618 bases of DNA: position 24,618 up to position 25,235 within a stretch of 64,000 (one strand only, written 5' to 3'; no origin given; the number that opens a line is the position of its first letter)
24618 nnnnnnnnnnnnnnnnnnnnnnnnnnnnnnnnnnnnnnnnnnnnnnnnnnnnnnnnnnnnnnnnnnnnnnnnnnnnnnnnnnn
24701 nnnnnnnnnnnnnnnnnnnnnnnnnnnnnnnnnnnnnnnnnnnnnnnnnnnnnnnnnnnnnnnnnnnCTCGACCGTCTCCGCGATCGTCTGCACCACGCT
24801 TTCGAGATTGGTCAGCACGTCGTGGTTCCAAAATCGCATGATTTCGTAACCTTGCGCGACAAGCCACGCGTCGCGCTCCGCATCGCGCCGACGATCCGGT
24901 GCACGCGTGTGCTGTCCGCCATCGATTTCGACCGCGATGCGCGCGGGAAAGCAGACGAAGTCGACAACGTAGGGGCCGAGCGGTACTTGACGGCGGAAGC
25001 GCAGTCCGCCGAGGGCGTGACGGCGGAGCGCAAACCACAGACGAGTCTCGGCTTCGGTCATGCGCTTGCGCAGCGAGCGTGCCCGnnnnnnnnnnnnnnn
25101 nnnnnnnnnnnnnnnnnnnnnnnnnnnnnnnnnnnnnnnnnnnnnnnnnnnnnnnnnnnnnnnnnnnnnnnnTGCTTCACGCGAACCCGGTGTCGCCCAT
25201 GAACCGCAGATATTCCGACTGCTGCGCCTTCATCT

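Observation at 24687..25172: DUF559 endonuclease-fold ORF caged by perfect 37-bp inverted repeats inside an operon gap (cassette 1)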

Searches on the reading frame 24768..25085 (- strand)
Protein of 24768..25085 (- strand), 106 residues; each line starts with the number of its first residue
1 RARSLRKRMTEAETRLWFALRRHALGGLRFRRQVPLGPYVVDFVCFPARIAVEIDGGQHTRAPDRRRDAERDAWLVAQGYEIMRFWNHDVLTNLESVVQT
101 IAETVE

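Call 28: find_related_loci(query=A2, collection=genome_contigs, flank=3000)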
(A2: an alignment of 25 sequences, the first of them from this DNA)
Query A2 (106 aa) in genome_contigs; peptide patterns used: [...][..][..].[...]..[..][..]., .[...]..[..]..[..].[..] (x = any residue, [..] = any of these).
600 stretches matched a pattern (row limit reached: there are more); 585 encode a relative of the query (tblastn E <= 1e-3); the best 80 are kept; 80 distinct loci.
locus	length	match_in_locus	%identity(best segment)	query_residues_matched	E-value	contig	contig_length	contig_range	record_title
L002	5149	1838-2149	55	1-106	3e-36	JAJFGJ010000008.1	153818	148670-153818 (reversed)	MAG: Kiloniellaceae bacterium isolate OFTM138 OFTM138_7, whole genome shotgun sequence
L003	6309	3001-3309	52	1-106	5e-36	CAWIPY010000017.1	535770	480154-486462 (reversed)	MAG: uncultured proteobacterium isolate MFD01721.bin.1.46 genome assembly, contig: contig_8385, whole genome shotgun seq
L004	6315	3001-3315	53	2-106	2e-35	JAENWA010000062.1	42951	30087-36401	MAG: Desulfuromonadales bacterium isolate 3_4_m_bin4 c_000001744956, whole genome shotgun sequence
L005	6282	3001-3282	57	9-105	8e-35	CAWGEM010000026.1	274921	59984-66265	MAG: uncultured Alphaproteobacteria bacterium isolate MFD02242.bin.2.266 genome assembly, contig: contig_9437, whole gen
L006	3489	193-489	58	1-101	6e-35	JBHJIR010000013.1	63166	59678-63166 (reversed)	MAG: Kiloniellaceae bacterium isolate pac_S11C2811 S11Ck141_354128, whole genome shotgun sequence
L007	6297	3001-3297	56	1-101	8e-35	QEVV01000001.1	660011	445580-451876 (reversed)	MAG: Chloroflexi bacterium isolate SAR202-VII-2 Ga0133547_10000002, whole genome shotgun sequence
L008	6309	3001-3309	50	1-106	5e-35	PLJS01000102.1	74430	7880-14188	MAG: Hyphomicrobiales bacterium isolate palsa_894 73.20110800_P1M.44_contig_206, whole genome shotgun sequence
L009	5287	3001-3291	54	2-101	5e-35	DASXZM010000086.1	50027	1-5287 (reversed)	MAG TPA_asm: Kofleriaceae bacterium isolate SMAG_U4851 k141_3525696, whole genome shotgun sequence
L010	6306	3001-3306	54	1-102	6e-35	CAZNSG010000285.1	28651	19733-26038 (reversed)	MAG TPA_asm: uncultured Hyphomicrobiales bacterium isolate binchicken_co165_40 genome assembly, contig: k141_666583, who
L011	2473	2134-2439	53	2-105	3e-34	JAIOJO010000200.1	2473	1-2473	MAG: Sulfuricellaceae bacterium isolate MAG_58 contig_106001, whole genome shotgun sequence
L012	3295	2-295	56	2-101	4e-34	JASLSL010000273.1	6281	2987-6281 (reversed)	MAG: Alphaproteobacteria bacterium isolate Arabian12_MAG_54 c_000001773118, whole genome shotgun sequence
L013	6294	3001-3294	55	2-101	4e-34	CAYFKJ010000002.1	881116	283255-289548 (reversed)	MAG TPA_asm: uncultured Rhodospirillaceae bacterium isolate ERP019367_co1_18 genome assembly, contig: NODE_8_length_8811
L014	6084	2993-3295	51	2-104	5e-34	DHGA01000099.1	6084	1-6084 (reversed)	MAG TPA_asm: Syntrophaceae bacterium UBA4810 UBA4810_contig_8420, whole genome shotgun sequence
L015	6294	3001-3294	58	1-101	1e-33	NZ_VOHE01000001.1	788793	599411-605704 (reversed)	Luteimonas wenzhouensis strain YD-1 scaffold1, whole genome shotgun sequence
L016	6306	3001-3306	50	1-105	1e-33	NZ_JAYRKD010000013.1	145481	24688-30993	MAG: Dongia sp. isolate SZ_szas3bin.6 NODE_144_length_145481_cov_3.29158, whole genome shotgun sequence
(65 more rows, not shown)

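Call 45: search_solved_structures(query=A2, max_evalue=10, show_alignments=3)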
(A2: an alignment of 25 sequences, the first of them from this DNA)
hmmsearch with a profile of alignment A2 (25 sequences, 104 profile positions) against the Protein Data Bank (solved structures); distinct sequences matched with E-value up to 10: 15.
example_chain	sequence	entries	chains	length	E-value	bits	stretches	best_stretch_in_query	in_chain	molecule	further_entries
3hrl_A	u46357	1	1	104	7.3e-38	131.9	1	8-103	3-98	Endonuclease-Like Protein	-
3r3p_A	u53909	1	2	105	0.0051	19.9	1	46-101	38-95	Mobile intron protein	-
3efx_D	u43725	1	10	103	0.79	12.8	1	49-88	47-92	Cholera enterotoxin subunit B, Heat-labile enterotoxin B chain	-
1ct1_D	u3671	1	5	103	1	12.5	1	49-87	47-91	CHOLERA TOXIN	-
1eei_D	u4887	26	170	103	1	12.5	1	49-87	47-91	PROTEIN (CHOLERA TOXIN B) | CHOLERA TOXIN B SUBUNIT PENTAMER | cholera toxin B subunit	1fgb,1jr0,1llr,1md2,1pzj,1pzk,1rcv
2chb_D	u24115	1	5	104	1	12.5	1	49-87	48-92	CHOLERA TOXIN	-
1chp_D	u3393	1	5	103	1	12.4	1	49-87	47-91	CHOLERA TOXIN B PENTAMER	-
3chb_D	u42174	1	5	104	1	12.4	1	49-87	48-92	CHOLERA TOXIN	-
1chq_D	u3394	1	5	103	1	12.4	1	49-87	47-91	CHOLERA TOXIN B PENTAMER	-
1djr_D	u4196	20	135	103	1.1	12.4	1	49-88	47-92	HEAT-LABILE ENTEROTOXIN | PROTEIN (HEAT-LABILE ENTEROTOXIN B CHAIN) | HEAT-LABILE ENTEROTOXIN B CHAIN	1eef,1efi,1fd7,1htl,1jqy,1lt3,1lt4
5lzi_A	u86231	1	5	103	1.1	12.4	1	49-88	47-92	Heat-labile enterotoxin B chain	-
2o2l_D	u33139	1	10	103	1.2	12.3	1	49-88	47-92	Heat-labile enterotoxin B chain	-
5elc_A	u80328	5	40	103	1.2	12.3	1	51-87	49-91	Cholera enterotoxin subunit B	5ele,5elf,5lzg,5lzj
7lvb_D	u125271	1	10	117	1.2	12.3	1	49-88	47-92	Cholera enterotoxin B-subunit,Surface protein gp120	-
1ltr_D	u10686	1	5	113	1.3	12.2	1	49-89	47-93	HEAT-LABILE ENTEROTOXIN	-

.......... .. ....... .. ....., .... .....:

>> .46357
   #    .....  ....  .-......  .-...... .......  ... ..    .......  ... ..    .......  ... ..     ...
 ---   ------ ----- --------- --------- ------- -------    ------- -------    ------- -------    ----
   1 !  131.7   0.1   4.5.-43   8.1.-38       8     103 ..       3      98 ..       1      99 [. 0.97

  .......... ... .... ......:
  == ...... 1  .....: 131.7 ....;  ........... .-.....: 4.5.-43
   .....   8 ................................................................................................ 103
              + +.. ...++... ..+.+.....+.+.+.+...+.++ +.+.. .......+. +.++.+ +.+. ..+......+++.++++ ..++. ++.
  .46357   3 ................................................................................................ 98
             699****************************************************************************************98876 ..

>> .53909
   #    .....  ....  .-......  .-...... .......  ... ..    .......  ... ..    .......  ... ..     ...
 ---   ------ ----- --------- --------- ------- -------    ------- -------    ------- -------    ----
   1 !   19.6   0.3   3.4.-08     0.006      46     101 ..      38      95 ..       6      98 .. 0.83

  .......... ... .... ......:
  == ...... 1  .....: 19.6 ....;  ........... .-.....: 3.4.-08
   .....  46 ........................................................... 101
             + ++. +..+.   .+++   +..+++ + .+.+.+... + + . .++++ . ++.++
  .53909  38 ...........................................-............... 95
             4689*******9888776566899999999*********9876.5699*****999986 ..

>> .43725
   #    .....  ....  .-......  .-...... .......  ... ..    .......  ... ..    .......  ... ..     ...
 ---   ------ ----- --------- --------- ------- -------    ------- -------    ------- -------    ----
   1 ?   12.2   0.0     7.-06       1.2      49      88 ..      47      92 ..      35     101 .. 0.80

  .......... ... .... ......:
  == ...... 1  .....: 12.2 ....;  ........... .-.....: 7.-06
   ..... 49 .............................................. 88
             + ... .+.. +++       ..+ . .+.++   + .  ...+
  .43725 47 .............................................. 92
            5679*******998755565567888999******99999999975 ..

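Call 61: search_dna_similar(query=window:24768-25085:-, collection=plasmids, mode=protein, max_rows=40, max_evalue=1e-10)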
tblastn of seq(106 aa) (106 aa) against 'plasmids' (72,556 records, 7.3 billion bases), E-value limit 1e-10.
Records with a match: 38; places in all: 41; records where one place covers at least 80% of the query: 35.
Best place of each record, by identity: <60% 38.
By first word of the organism name: Azospirillum 8; Deinococcus 5; Sinorhizobium 4; Sphingomonas 3; Pseudomonas 3; Synechocystis 2; Escherichia 2; Neisseria 2; Picosynechococcus 2; Methylobacterium 1; and 6 more.
By predicted mobility (MOB-suite, as given by PLSDB): non-mobilizable 31; mobilizable 6; conjugative 1.
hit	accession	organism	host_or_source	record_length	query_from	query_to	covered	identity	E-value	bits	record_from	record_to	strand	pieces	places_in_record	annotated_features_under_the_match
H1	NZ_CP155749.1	Sphingomonas parapaucimobilis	Chinese cabbage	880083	1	101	95%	51.5%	2e-21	94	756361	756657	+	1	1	DUF559 domain-containing protein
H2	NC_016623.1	Azospirillum lipoferum 4B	-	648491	2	105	98%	49.0%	1e-22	97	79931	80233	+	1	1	DUF559 domain-containing protein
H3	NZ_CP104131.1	Sinorhizobium sp. K101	Phaseolus vulgaris,cell ...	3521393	2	105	98%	48.1%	4e-22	96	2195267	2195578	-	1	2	none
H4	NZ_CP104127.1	Sinorhizobium sp. M103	Phaseolus vulgaris,cell ...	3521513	2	105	98%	48.1%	4e-22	96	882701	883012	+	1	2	none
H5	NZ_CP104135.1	Sinorhizobium sp. C101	Phaseolus vulgaris,cell ...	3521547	2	105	98%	48.1%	4e-22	96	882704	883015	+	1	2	none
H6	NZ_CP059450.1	Azospirillum brasilense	Prokaryotes,soil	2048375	1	101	95%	47.5%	1e-21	94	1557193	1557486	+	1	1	none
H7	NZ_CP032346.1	Azospirillum brasilense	soil sample,Agricultural field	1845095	1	101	95%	47.5%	3e-21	93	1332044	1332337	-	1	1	record has no annotation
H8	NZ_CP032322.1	Azospirillum argentinense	soil sample,Agricultural field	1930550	1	101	95%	47.5%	4e-21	93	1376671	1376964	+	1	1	record has no annotation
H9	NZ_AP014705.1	Methylobacterium aquaticum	-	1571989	2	106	99%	45.7%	3e-15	76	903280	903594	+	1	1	none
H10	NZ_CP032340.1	Azospirillum brasilense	soil sample,Agricultural field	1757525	1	101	95%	46.5%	1e-20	92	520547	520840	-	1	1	none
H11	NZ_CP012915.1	Azospirillum brasilense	Digitaria eriantha,microbe,root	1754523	1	101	95%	46.5%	1e-20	92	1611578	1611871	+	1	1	none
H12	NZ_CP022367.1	Azospirillum sp. TSH58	single cell,paddy soils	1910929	2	105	98%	45.2%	1e-20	92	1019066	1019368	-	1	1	record has no annotation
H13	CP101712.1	Synechocystis sp. B12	cell culture,mangrove water from the ...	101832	1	103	97%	44.7%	7e-17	81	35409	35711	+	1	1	endonuclease domain-containing protein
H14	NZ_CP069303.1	Shinella sp. PSBB067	monoisolate,Minnesota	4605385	1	106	100%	43.4%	8e-17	81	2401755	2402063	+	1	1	none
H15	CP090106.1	Sinorhizobium meliloti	Medicago,Cell culture,Plant nodule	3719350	1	106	100%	42.5%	8e-18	84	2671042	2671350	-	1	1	endonuclease domain-containing protein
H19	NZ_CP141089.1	Escherichia coli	Homo sapiens,Infected Human Urine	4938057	2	105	98%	42.3%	4e-21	93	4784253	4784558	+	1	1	none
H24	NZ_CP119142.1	Neisseria gonorrhoeae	Homo sapiens,whole organism,synovial ...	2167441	1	101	95%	42.6%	3e-20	91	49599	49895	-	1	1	none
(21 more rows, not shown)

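Call 62: get_annotated_region(hit=H6, flank=2000)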
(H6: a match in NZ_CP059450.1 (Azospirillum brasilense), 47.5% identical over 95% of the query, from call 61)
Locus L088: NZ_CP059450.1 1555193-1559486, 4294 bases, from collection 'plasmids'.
description: Azospirillum brasilense strain 2020WEIHUA_K plasmid unnamed1, complete sequence
organism: Azospirillum brasilense (NCBI taxid 192)
taxonomy: Bacteria; Pseudomonadota; Alphaproteobacteria; Rhodospirillales; Azospirillaceae; Azospirillum; Azospirillum brasilense
host: -; source: Prokaryotes,soil; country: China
typing (MOB-suite, as given by PLSDB): mobilizable; replicon rep_cluster_622; relaxase MOBP
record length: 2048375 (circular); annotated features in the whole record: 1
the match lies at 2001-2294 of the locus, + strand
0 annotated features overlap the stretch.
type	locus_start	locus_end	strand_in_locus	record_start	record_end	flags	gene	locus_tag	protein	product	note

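Call 67: get_annotated_region(hit=H19, flank=400)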
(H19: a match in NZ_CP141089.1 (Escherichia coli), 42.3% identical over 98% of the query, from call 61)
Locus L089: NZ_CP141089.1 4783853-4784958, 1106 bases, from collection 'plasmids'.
description: Escherichia coli strain KE47 plasmid unnamed1, complete sequence
organism: Escherichia coli (NCBI taxid 562)
taxonomy: Bacteria; Pseudomonadota; Gammaproteobacteria; Enterobacterales; Enterobacteriaceae; Escherichia; Escherichia coli
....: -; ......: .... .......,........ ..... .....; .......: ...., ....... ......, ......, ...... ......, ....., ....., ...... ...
typing (MOB-suite, as given by PLSDB): non-mobilizable
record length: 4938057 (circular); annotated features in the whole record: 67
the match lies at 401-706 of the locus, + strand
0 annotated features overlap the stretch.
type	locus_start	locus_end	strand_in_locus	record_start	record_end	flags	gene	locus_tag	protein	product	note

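Call 68: get_annotated_region(hit=H24, flank=400)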
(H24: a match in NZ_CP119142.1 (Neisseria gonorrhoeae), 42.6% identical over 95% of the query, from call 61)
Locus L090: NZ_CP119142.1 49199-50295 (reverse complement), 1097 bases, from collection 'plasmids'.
description: Neisseria gonorrhoeae strain 2022NG-0032 plasmid p2022NG-0032_1, complete sequence
organism: Neisseria gonorrhoeae (NCBI taxid 485)
taxonomy: Bacteria; Pseudomonadota; Betaproteobacteria; Neisseriales; Neisseriaceae; Neisseria; Neisseria gonorrhoeae
host: -; source: Homo sapiens,whole organism,synovial fluid; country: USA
typing (MOB-suite, as given by PLSDB): non-mobilizable
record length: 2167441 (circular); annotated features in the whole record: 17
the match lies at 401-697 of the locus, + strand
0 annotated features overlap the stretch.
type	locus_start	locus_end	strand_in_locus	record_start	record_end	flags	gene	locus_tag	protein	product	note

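Call 98: search_protein_representatives(protein=window:24768-25085:-)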
Query: 106 residues. Proteins with E-value up to 0.001 (for the whole library): 25805; up to 1e-10: 11507; up to 1e-30: 15. The best 150 are listed.
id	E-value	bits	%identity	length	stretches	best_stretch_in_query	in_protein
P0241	3.0e-39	149.5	36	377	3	1-102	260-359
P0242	4.3e-39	149.1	46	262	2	1-102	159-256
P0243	5.8e-34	132.6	58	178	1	2-104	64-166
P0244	2.1e-33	130.8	61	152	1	2-103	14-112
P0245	2.9e-33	130.3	63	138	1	1-103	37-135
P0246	9.3e-33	128.7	56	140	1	2-101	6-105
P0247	3.1e-32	127.0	57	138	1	2-102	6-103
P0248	3.8e-32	126.7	54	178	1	1-106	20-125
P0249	4.0e-32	126.6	56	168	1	2-103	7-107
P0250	1.1e-31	125.3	54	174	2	1-103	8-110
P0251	2.0e-31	124.4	61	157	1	1-102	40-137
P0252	6.0e-31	122.9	61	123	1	2-102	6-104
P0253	6.3e-31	122.8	54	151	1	2-102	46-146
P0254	8.7e-31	122.4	58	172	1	2-103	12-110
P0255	9.9e-31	122.2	57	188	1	1-102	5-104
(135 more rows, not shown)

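Call 108: find_related_loci(query=A2, collection=viral_contigs, flank=1500)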
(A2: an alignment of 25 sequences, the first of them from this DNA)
Query A2 (106 aa) in viral_contigs; peptide patterns used: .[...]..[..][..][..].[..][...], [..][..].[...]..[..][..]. (x = any residue, [..] = any of these).
143 stretches matched a pattern; 58 encode a relative of the query (tblastn E <= 1e-3); 58 distinct loci.
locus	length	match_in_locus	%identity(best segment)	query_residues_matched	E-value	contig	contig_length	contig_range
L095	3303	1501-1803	49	2-105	7e-31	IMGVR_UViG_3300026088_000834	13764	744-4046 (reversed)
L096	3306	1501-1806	50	2-106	3e-31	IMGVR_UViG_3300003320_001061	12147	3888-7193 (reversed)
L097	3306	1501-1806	52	2-105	5e-31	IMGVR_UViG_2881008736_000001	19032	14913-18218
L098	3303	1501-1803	52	2-105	4e-30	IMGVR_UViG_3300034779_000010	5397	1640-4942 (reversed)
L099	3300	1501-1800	48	2-105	5e-30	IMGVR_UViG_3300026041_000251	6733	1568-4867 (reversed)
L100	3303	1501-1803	48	2-105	3e-29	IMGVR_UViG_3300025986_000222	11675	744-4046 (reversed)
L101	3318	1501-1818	44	1-106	7e-28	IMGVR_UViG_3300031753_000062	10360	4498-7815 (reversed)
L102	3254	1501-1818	47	1-106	2e-27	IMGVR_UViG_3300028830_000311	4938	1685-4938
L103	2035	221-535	45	2-106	3e-27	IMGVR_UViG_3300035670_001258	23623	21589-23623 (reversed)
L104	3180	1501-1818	47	1-106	4e-27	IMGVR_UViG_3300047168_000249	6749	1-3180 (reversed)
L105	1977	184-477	47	2-101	2e-26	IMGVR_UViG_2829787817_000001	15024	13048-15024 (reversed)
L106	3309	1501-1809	41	1-106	4e-26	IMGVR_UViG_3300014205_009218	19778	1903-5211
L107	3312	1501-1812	46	1-105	9e-26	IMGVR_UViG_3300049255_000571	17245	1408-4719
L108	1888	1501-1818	43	1-106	3e-25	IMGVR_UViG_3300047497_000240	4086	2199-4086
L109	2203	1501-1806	44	2-105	4e-25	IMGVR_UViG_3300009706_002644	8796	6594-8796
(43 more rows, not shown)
